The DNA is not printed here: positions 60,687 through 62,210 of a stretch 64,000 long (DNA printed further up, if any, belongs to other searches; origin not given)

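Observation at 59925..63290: TylC3-like sugar C-methyltransferase cassette predicts a branched-chain (C-methyl) sugar in a polysaccharide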

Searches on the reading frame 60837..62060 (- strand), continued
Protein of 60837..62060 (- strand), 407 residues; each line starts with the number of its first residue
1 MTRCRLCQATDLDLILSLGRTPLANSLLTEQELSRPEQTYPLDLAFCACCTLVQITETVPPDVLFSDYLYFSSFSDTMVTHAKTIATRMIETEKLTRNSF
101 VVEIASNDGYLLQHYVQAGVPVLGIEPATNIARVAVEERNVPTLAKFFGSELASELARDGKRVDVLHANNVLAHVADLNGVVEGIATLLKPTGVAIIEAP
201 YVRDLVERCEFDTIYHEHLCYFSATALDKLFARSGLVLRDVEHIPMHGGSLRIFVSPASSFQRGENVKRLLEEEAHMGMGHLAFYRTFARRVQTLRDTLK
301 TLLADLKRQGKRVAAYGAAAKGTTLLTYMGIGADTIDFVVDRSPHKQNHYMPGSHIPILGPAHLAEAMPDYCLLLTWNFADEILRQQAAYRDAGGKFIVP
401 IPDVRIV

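Call 52: search_protein_families(library=ncbifam, proteins=[L041:8921-9982:+, L041:11258-12454:+, L041:12451-13734:+, L041:13771-14691:+, L041:6426-7637:+], max_evalue=1e-10)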
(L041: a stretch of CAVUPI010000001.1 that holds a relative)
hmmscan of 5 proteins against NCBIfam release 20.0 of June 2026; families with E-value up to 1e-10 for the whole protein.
L041:8921-9982:+ (353 aa): 7 families
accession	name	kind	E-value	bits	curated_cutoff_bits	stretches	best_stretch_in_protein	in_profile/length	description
TIGR01179.1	galE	equivalog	1.6e-29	102.8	262.3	1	2-171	1-178/332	UDP-glucose 4-epimerase GalE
TIGR02197.1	heptose_epim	equivalog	5.4e-17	61.9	274.6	1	3-263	1-269/316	ADP-glyceromanno-heptose 6-epimerase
NF007956.0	PRK10675.1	subfamily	6.7e-16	58.3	394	1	1-154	1-163/338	UDP-glucose 4-epimerase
TIGR04180.1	EDH_00030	hypoth_equivalog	1.8e-15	56.8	475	1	3-255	1-256/297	NAD-dependent 4,6-dehydratase LegB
TIGR03466.1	HpnA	hypoth_equivalog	5.2e-13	48.6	367.65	1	1-164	1-165/327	hopanoid-associated sugar epimerase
TIGR01181.1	dTDP_gluc_dehyt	equivalog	3.2e-11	42.9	365.1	1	2-304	1-311/321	dTDP-glucose 4,6-dehydratase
NF043036.1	ErythonDh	equivalog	4.6e-11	42.5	325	1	1-159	1-168/321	D-erythronate dehydrogenase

L041:11258-12454:+ (398 aa): 0 families

L041:12451-13734:+ (427 aa): 0 families

L041:13771-14691:+ (306 aa): 0 families

L041:6426-7637:+ (403 aa): 1 family
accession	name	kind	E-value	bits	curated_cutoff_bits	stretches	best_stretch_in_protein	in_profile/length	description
TIGR03087.1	stp1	hypoth_equivalog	7.6e-21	74.7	316.65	1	173-386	163-385/397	TIGR03087 family PEP-CTERM/XrtA system glycosyltransferase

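Call 74: search_protein_representatives(protein=window:60837-62060:-)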
Query: 407 residues. Proteins with E-value up to 0.001 (for the whole library): 19896; up to 1e-10: 11918; up to 1e-30: 4739. The best 150 are listed.
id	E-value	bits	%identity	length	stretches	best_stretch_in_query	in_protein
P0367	9.0e-158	541.9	61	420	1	3-406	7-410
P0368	2.7e-150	517.3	58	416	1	4-406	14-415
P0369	3.1e-148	510.5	59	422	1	3-407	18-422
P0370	1.0e-147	508.8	58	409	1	3-406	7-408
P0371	6.1e-144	496.3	54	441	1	3-406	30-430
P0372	3.4e-142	490.6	56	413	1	2-407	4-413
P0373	2.5e-141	487.7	56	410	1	3-407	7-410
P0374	4.6e-136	470.4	55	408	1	2-406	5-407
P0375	5.4e-134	463.6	54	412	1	3-407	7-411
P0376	1.3e-128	445.9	49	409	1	3-407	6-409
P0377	3.6e-127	441.1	50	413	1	3-407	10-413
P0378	3.7e-126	437.8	52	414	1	1-407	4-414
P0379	8.4e-126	436.6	50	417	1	2-405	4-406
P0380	4.0e-125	434.4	51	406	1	2-405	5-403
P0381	3.5e-122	424.7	51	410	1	3-403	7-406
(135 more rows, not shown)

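Call 76: find_encoding_contigs(protein=P0003, flank=6000, max_places=2)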
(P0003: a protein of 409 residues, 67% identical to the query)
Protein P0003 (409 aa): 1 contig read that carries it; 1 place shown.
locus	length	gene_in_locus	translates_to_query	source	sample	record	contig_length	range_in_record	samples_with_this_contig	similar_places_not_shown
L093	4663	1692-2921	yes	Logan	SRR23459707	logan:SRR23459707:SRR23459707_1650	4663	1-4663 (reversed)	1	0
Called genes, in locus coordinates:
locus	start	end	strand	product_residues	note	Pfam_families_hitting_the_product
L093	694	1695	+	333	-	PF01073:3Beta_HSD, PF01370:Epimerase, PF02719:Polysacc_synt_2, PF04321:RmlD_sub_bind, PF05368:NmrA (weak), PF07993:NAD_binding_4, PF13460:NAD_binding_10 (weak), PF16363:GDP_Man_Dehyd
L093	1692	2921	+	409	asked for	PF08421:Methyltransf_13, PF13489:Methyltransf_23, PF08241:Methyltransf_11 (weak), PF08242:Methyltransf_12, PF13649:Methyltransf_25 (faint), PF08484:Methyltransf_14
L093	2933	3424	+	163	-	PF00908:dTDP_sugar_isom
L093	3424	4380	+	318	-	PF01370:Epimerase, PF04321:RmlD_sub_bind, PF05368:NmrA (faint), PF07993:NAD_binding_4 (weak), PF13460:NAD_binding_10 (weak), PF16363:GDP_Man_Dehyd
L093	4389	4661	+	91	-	?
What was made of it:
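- P0003, also 67% identical, sits in the canonical dehydratase-MT-epimerase-reductase order (call 76). An equally close methyltransferase (P0003, 67%) sits in a canonical 4,6-dehydratase cassette (call 76).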
